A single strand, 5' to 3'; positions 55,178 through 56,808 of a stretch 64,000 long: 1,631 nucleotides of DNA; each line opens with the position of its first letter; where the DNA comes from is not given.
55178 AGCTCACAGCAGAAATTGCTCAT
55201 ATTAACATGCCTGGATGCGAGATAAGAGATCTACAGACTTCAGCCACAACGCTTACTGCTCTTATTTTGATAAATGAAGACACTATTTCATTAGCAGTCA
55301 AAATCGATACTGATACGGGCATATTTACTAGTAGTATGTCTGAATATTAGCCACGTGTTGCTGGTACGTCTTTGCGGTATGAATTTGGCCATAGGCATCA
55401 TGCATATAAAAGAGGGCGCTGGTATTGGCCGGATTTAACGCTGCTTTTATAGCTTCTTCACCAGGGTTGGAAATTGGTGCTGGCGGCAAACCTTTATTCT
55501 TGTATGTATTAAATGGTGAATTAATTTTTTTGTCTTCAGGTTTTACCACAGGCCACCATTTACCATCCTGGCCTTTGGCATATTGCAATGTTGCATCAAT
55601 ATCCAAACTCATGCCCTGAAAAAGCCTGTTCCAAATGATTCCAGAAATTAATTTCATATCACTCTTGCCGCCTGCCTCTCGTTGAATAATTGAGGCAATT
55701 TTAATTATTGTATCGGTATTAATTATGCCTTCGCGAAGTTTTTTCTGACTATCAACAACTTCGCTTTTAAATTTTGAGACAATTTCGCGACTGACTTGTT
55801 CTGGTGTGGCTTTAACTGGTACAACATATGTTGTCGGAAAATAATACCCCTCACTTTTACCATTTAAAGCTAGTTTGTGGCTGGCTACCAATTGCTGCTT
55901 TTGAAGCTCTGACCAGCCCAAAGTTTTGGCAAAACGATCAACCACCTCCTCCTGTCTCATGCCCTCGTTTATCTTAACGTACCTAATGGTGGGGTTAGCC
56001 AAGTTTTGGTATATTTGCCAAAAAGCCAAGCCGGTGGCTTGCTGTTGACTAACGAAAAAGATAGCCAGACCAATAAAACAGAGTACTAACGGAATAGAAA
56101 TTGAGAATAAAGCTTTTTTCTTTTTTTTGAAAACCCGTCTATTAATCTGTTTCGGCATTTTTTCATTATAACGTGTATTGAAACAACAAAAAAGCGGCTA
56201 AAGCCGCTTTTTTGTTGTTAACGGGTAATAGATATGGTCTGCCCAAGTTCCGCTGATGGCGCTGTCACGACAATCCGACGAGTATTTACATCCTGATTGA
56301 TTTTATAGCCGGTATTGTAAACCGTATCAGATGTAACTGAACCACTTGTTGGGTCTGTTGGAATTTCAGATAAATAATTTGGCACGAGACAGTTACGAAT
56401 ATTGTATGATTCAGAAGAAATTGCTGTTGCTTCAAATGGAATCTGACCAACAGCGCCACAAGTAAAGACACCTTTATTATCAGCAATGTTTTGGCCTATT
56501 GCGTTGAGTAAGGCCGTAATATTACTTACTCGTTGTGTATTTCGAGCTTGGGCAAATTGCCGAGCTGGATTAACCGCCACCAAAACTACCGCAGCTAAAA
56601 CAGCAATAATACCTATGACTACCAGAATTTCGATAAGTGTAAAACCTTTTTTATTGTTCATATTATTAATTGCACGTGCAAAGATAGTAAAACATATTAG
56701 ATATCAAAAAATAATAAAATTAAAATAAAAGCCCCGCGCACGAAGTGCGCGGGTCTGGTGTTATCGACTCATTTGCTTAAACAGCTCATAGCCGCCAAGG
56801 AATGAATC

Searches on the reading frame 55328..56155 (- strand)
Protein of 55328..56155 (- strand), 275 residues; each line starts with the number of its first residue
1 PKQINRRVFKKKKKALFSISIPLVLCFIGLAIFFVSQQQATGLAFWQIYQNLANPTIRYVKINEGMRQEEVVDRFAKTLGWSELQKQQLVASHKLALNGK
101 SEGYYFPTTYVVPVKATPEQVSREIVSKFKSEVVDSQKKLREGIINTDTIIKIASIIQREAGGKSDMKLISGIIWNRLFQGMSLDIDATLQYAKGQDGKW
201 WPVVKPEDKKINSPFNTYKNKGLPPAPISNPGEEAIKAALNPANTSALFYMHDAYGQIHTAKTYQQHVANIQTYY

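Call 57: search_protein_families(library=ncbifam, proteins=[window:55328-56155:-], max_evalue=0.1)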
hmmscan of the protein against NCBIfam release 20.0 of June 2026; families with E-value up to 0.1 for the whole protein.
window:55328-56155:- (275 aa): 2 families
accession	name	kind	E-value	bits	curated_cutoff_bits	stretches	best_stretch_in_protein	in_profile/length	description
TIGR00247.1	TIGR00247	hypoth_equivalog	8.9e-37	126.9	103.4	1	71-274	134-340/347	endolytic transglycosylase MltG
NF007619.0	PRK10270.1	equivalog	3.5e-20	72.3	532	1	90-274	146-330/340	cell division protein YceG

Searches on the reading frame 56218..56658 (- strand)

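Call 57: search_protein_families(library=ncbifam, proteins=[window:56218-56658:-], max_evalue=0.1)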
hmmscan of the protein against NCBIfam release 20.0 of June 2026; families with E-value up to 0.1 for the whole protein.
window:56218-56658:- (146 aa): 18 families
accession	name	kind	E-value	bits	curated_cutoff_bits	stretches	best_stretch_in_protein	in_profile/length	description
TIGR01708.2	typeII_sec_gspH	equivalog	4.3e-08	33.3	80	1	4-41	2-39/169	type II secretion system minor pseudopilin GspH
TIGR02532.1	IV_pilin_GFxxxE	domain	6.9e-08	32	16.3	1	3-26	1-24/24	prepilin-type N-terminal cleavage/methylation domain-containing protein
TIGR01710.1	typeII_sec_gspG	equivalog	2e-07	31.1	88.85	1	4-103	1-94/134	type II secretion system major pseudopilin GspG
NF007862.0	PRK10574.1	equivalog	3.4e-07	30.5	138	1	2-75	3-75/145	prepilin peptidase-dependent pilin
NF041013.1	T4P_ComGE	equivalog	2.3e-06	27.6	49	1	1-42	1-42/83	competence type IV pilus minor pilin ComGE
NF040999.1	pilin_ComGC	equivalog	7.4e-05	22.9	75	1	3-36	1-34/84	competence type IV pilus major pilin ComGC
TIGR02596.1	TIGR02596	subfamily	8.9e-05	22.6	70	1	6-34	1-29/196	Verru_Chthon cassette protein D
NF040982.1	ComGD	equivalog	0.00015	22.1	70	1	3-54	1-50/139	competence type IV pilus minor pilin ComGD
NF007800.0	PRK10506.1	equivalog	0.00032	20.6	158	1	2-52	7-55/163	prepilin peptidase-dependent protein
NF041775.1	typeIV_PilA_Myxo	equivalog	0.00067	19.7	400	1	3-53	10-58/214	type IV pilin protein PilA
TIGR01711.1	gspJ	equivalog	0.0017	18.2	64.85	1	4-55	1-54/192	type II secretion system minor pseudopilin GspJ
TIGR02599.1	TIGR02599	subfamily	0.0062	15.8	256.5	1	5-55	1-53/361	Verru_Chthon cassette protein C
TIGR01707.1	gspI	equivalog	0.0073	16.8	44.35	1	5-34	1-30/101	type II secretion system minor pseudopilin GspI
TIGR02523.1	type_IV_pilV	equivalog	0.016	15.7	52.2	1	4-49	2-48/139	type IV pilus modification protein PilV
NF047828.1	T3SSXpsI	equivalog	0.02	14.9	150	1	4-53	2-53/132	type II secretion system protein XpsI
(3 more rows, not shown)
